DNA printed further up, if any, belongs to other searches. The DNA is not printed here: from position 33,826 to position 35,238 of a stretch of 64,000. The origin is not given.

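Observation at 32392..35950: Thymidine/deoxynucleoside salvage block with a thymidylate kinase fused to a nucleoside 2-deoxyribosyltransferase/Rcl-like domain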

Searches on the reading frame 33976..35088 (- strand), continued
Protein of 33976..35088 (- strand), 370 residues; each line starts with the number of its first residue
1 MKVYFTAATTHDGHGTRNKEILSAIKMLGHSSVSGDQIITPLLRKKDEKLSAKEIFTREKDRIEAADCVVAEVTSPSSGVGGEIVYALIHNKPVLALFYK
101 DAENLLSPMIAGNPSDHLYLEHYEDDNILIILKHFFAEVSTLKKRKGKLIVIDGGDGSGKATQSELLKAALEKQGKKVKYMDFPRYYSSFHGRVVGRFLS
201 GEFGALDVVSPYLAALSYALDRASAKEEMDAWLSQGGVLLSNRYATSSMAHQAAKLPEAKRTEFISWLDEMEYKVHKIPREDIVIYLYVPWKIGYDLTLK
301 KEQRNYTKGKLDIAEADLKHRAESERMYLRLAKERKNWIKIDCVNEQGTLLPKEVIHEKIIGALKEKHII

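Call 19: find_related_loci(query=A1, collection=genome_contigs, flank=6000)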
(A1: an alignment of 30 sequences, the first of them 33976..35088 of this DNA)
Query A1 (370 aa) in genome_contigs; peptide patterns used: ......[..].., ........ (x = any residue, [..] = any of these).
474 stretches matched a pattern; 165 encode a relative of the query (tblastn E <= 1e-3); the best 80 are kept; 80 distinct loci.
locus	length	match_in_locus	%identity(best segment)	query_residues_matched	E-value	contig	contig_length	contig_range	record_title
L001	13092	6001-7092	88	1-364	0e+0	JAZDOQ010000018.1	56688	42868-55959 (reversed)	MAG: Candidatus Gottesmanbacteria bacterium isolate MEGAHIT-group-0.784 k141_7923230, whole genome shotgun sequence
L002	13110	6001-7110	81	1-370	0e+0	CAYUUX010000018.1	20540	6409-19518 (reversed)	MAG TPA_asm: uncultured Gammaproteobacteria bacterium isolate binchicken_co22_244 genome assembly, contig: NODE_2778_len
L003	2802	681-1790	74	1-370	0e+0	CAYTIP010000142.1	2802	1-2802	MAG TPA_asm: uncultured Gammaproteobacteria bacterium isolate SRP220891_co1_172 genome assembly, contig: NODE_75204_leng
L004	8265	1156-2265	73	1-370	0e+0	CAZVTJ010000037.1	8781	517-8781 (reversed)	MAG TPA_asm: uncultured Gammaproteobacteria bacterium isolate binchicken_co22_151 genome assembly, contig: NODE_7915_len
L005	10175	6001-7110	69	1-370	2e-170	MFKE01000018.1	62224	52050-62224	MAG: Candidatus Gottesmanbacteria bacterium RIFOXYB1_FULL_47_11 rifoxyb1_full_scaffold_421, whole genome shotgun sequenc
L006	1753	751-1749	75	1-333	0e+0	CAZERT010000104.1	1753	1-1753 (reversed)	MAG TPA_asm: uncultured Gammaproteobacteria bacterium isolate binchicken_co22_129 genome assembly, contig: NODE_63261_le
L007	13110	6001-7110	68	1-370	1e-166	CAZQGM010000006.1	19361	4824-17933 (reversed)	MAG TPA_asm: uncultured Gammaproteobacteria bacterium isolate SRP107338_co1_310 genome assembly, contig: NODE_2722_lengt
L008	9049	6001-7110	67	1-370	1e-164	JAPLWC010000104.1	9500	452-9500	MAG: Candidatus Gottesmanbacteria bacterium isolate LacPavin_0920_SED3_MAG_47_8 LacPavin_0920_SED3_scaffold_1033771, who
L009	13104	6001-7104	63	1-370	1e-158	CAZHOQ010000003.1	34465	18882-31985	MAG TPA_asm: uncultured Gammaproteobacteria bacterium isolate SRP093185_co1_203 genome assembly, contig: NODE_566_length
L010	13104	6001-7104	65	1-370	2e-158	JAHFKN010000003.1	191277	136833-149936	MAG: Candidatus Gottesmanbacteria bacterium isolate nzgw410 NODE_45_length_191278_cov_18.365814, whole genome shotgun se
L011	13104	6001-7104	64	1-370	5e-158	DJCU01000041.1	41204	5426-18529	MAG TPA_asm: Candidatus Gottesmanbacteria bacterium UBA5942 UBA5942_contig_208, whole genome shotgun sequence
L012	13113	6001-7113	64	1-370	7e-158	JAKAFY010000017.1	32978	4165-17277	MAG: bacterium isolate WY2.bin139 NODE_1714_length_32978_cov_1.953274, whole genome shotgun sequence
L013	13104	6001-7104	63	1-370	7e-157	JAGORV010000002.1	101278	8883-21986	Candidatus Woesebacteria bacterium isolate Gw_Eff_bin_29 Gw_Eff_252_length_101278_cov_7.382438, whole genome shotgun seq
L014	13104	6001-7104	64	1-370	3e-156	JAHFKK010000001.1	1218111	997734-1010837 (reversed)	MAG: Candidatus Gottesmanbacteria bacterium isolate nzgw408 NODE_1_length_1218112_cov_6.992134, whole genome shotgun seq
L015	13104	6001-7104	63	1-370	3e-155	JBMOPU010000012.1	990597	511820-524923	MAG: Patescibacteria group bacterium isolate Betzabe_MAG136 MAG136_14, whole genome shotgun sequence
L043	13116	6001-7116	53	1-370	1e-125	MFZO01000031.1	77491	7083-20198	MAG: Candidatus Roizmanbacteria bacterium RIFCSPHIGHO2_02_FULL_38_11 rifcsphigho2_02_scaffold_398, whole genome shotgun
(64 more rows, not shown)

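Call 23: search_protein_families(library=pfam, proteins=[L010:5055-5714:+, L010:7107-7691:+, L010:7917-8723:+, L010:8740-10044:+, L010:10013-10420:+, L043:3730-5823:+, L043:7274-7690:+, L043:7778-8653:+, L043:2310-3401:-], max_evalue=0.0001)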
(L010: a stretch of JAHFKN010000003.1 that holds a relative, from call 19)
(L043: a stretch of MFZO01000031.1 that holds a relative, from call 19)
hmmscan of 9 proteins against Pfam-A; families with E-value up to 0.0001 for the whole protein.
L010:5055-5714:+ (219 aa): 3 families
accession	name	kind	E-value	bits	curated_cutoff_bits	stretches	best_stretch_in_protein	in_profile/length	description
PF00702.32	Hydrolase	-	4.9e-14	53.6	26.4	1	7-186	1-191/191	haloacid dehalogenase-like hydrolase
PF13419.12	HAD_2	-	4.5e-12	46.9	23.8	1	10-192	1-178/178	Haloacid dehalogenase-like hydrolase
PF13242.12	Hydrolase_like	-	6.7e-11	42.4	22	1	147-202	3-58/75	HAD-hyrolase-like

L010:7107-7691:+ (194 aa): 1 family
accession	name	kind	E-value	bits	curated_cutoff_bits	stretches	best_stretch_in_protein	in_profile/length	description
PF00300.27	His_Phos_1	-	6.1e-35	121.1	21.7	1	4-182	1-183/194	Histidine phosphatase superfamily (branch 1)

L010:7917-8723:+ (268 aa): 0 families

L010:8740-10044:+ (434 aa): 1 family
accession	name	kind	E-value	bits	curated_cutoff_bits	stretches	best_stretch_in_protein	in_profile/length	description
PF00464.25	SHMT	-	7.5e-152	506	27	1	2-381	5-399/399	Serine hydroxymethyltransferase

L010:10013-10420:+ (135 aa): 0 families

L043:3730-5823:+ (697 aa): 13 families
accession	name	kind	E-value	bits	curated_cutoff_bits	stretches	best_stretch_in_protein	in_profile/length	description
PF07724.20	AAA_2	-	3.2e-40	138.3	27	1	437-608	2-165/166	AAA domain (Cdc48 subfamily)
PF10431.15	ClpB_D2-small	-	1.1e-20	73.8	21.9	1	615-695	1-80/81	C-terminal, D2-small domain, of ClpB protein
PF00004.35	AAA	-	1.3e-16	61.6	21.2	2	441-556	1-110/131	ATPase family associated with various cellular activities (AAA)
PF07728.20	AAA_5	-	1.7e-14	54.4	22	1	441-558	2-125/139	AAA domain (dynein-related subfamily)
PF17871.7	AAA_lid_9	-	5.6e-09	36.3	22.8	1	290-348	3-61/104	AAA lid domain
PF00158.32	Sigma54_activat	-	6.3e-08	32.9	20.2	0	437-555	21-143/168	Sigma-54 interaction domain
PF20030.5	bpMoxR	-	1.9e-07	30.8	27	1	441-556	34-146/205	MoxR domain in the MoxR-vWA-beta-propeller ternary systems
PF01637.24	ATPase_2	-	2.5e-07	31.2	33.2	1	130-234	2-100/225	ATPase domain predominantly from Archaea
PF13173.12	AAA_14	-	5.1e-07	30.2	27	0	150-231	4-74/129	AAA domain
PF13401.12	AAA_22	-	8e-07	29.9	27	0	442-531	9-109/130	AAA domain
PF13191.12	AAA_16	-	8.1e-07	30.1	32.6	0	130-192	3-85/167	AAA ATPase domain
PF12775.13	AAA_7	-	3.2e-06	27.2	25.8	0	146-229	31-110/181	P-loop containing dynein motor region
PF13238.12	AAA_18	-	6.8e-06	27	29.4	0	151-249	1-105/128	AAA domain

L043:7274-7690:+ (138 aa): 2 families
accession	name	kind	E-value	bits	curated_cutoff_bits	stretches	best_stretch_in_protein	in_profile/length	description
PF02369.22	Big_1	-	8.3e-12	45.5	34.9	1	58-128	13-85/93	Bacterial Ig-like domain (group 1)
PF09134.16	Invasin_D3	-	1.6e-07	32.2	33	1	43-125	2-84/98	Invasin, domain 3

L043:7778-8653:+ (291 aa): 2 families
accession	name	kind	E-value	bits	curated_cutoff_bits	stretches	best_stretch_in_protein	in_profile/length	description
PF00483.29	NTP_transferase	-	7.8e-26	91.6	21.2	1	6-266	1-237/245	Nucleotidyl transferase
PF12804.13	NTP_transf_3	-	1.3e-08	35.6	27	1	7-159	1-120/160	MobA-like NTP transferase domain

L043:2310-3401:- (363 aa): 1 family
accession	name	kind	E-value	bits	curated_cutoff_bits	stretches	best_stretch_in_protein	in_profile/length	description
PF07478.18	Dala_Dala_lig_C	-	7.2e-11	42.4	24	1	136-309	2-179/204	D-ala D-ala ligase C-terminus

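Call 36: predict_structure(alignment_id=A2)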
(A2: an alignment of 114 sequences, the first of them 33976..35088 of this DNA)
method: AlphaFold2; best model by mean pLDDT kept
length: 370 residues; sequences in the alignment: 114
mean_pLDDT: 87.9   pTM: 0.83
mean pLDDT of the five models: 87.9, 87.2, 85.6, 80.7, 80.4
residues with pLDDT >= 90: 200; 70-90: 140; 50-70: 30; < 50: 0
segments of 3 or more residues with pLDDT < 50: none
pLDDT, mean of each block of 10 residues (from residue 1): 89 77 96 89 87 92 96 89 92 94 83 79 94 96 94 89 96 96 87 82 72 88 94 96 85 88 88 90 94 78 55 69 88 90 91 96 95
secondary structure, 60 per line:
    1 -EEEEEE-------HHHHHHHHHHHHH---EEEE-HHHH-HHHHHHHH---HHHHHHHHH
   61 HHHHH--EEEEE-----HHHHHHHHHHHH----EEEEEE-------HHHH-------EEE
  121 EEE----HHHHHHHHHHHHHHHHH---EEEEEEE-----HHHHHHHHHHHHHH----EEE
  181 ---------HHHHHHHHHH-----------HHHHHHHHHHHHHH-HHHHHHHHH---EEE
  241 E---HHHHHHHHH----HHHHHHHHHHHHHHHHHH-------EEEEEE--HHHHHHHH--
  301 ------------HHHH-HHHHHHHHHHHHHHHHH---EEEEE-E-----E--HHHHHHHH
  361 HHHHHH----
elements in order: E2-7 H15-27 E31-34 H36-39 H41-48 H52-65 E68-72 H78-89 E94-99 H107-110 E118-123 H128-144 E148-154 H160-173 E178-180 H190-199 H211-224 H226-234 E238-241 H245-253 H258-275 E283-288 H291-298 H313-316 H318-334 E338-342 H353-366

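Call 39: fold_search(model_id=the predicted structure, library=pdb)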
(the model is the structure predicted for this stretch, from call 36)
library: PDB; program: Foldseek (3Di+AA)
matches with E <= 10: 1287; with E <= 0.001: 320
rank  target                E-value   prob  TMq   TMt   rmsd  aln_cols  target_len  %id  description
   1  2wwf_C                7.9e-12  1.00  0.46  0.78   3.0       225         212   24  Plasmodium falciparum thymidylate kinase in complex with TMP and ADP (released 2010-04-21)
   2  2wwf_A                1.2e-11  1.00  0.47  0.79   2.7       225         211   25  Plasmodium falciparum thymidylate kinase in complex with TMP and ADP (released 2010-04-21)
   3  2wwg_A                1.3e-11  1.00  0.46  0.78   3.0       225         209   25  Plasmodium falciparum thymidylate kinase in complex with dGMP and ADP (released 2010-04-21)
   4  2wwf_B                1.4e-11  1.00  0.46  0.79   3.1       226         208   24  Plasmodium falciparum thymidylate kinase in complex with TMP and ADP (released 2010-04-21)
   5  2yof_B                1.7e-11  1.00  0.44  0.78   4.2       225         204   24  Plasmodium falciparum thymidylate kinase in complex with a (thio)urea- beta-deoxythymidine inhibitor (released 2013-07-24)
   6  2wwi_C                1.9e-11  1.00  0.46  0.80   3.0       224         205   26  Plasmodium falciparum thymidylate kinase in complex with AZTMP and ADP (released 2010-04-21)
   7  2wwg_B                4.5e-11  1.00  0.46  0.79   2.9       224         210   26  Plasmodium falciparum thymidylate kinase in complex with dGMP and ADP (released 2010-04-21)
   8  2yof_A                4.5e-11  1.00  0.44  0.80   3.6       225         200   25  Plasmodium falciparum thymidylate kinase in complex with a (thio)urea- beta-deoxythymidine inhibitor (released 2013-07-24)
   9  1n5k_B                6.2e-11  1.00  0.47  0.83   3.7       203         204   29  CRYSTAL STRUCTURE OF MYCOBACTERIUM TUBERCULOSIS THYMIDYLATE KINASE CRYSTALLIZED IN SODIUM MALONATE (RESOLUTION 2.1 A) (released 2003-04-15)
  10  1w2h_B                6.9e-11  1.00  0.47  0.83   4.1       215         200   27  Crystal Structure Of Mycobacterium Tuberculosis Thymidylate Kinase Complexed With Azidothymidine Monophosphate (AZT-MP (released 2005-01-12)
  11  1g3u                  7.3e-11  1.00  0.50  0.85   3.0       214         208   26  CRYSTAL STRUCTURE OF MYCOBACTERIUM TUBERCULOSIS THYMIDYLATE KINASE COMPLEXED WITH THYMIDINE MONOPHOSPHATE (TMP) (released 2001-10-25)
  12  2yog_A                7.3e-11  1.00  0.44  0.80   2.9       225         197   23  Plasmodium falciparum thymidylate kinase in complex with a (thio)urea- alpha-deoxythymidine inhibitor (released 2013-07-24)
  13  1e2f                  7.3e-11  1.00  0.46  0.79   3.3       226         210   23  Human thymidylate kinase complexed with thymidine monophosphate, adenosine diphosphate and a magnesium-ion (released 2001-05-17)
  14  2wwi_B                7.7e-11  1.00  0.45  0.82   3.5       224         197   25  Plasmodium falciparum thymidylate kinase in complex with AZTMP and ADP (released 2010-04-21)
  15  1nn5                  8.6e-11  1.00  0.45  0.79   3.3       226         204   23  Crystal structure of human thymidylate kinase with d4TMP + AppNHp (released 2003-03-18)
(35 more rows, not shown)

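Call 44: list_cluster_members(proteins=[P0122, P0144, P0001])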
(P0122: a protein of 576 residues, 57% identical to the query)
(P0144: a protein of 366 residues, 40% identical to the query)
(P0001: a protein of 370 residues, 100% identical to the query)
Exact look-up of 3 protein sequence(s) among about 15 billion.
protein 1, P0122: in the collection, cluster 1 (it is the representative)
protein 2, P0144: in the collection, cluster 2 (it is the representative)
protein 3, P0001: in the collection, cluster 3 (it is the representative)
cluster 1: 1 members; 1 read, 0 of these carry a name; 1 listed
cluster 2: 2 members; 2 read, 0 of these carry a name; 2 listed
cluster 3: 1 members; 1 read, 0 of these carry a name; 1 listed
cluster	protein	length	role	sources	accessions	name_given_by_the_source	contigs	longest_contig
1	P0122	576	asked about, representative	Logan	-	-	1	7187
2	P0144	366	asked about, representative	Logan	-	-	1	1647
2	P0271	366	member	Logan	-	-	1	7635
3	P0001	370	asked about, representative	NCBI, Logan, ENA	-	-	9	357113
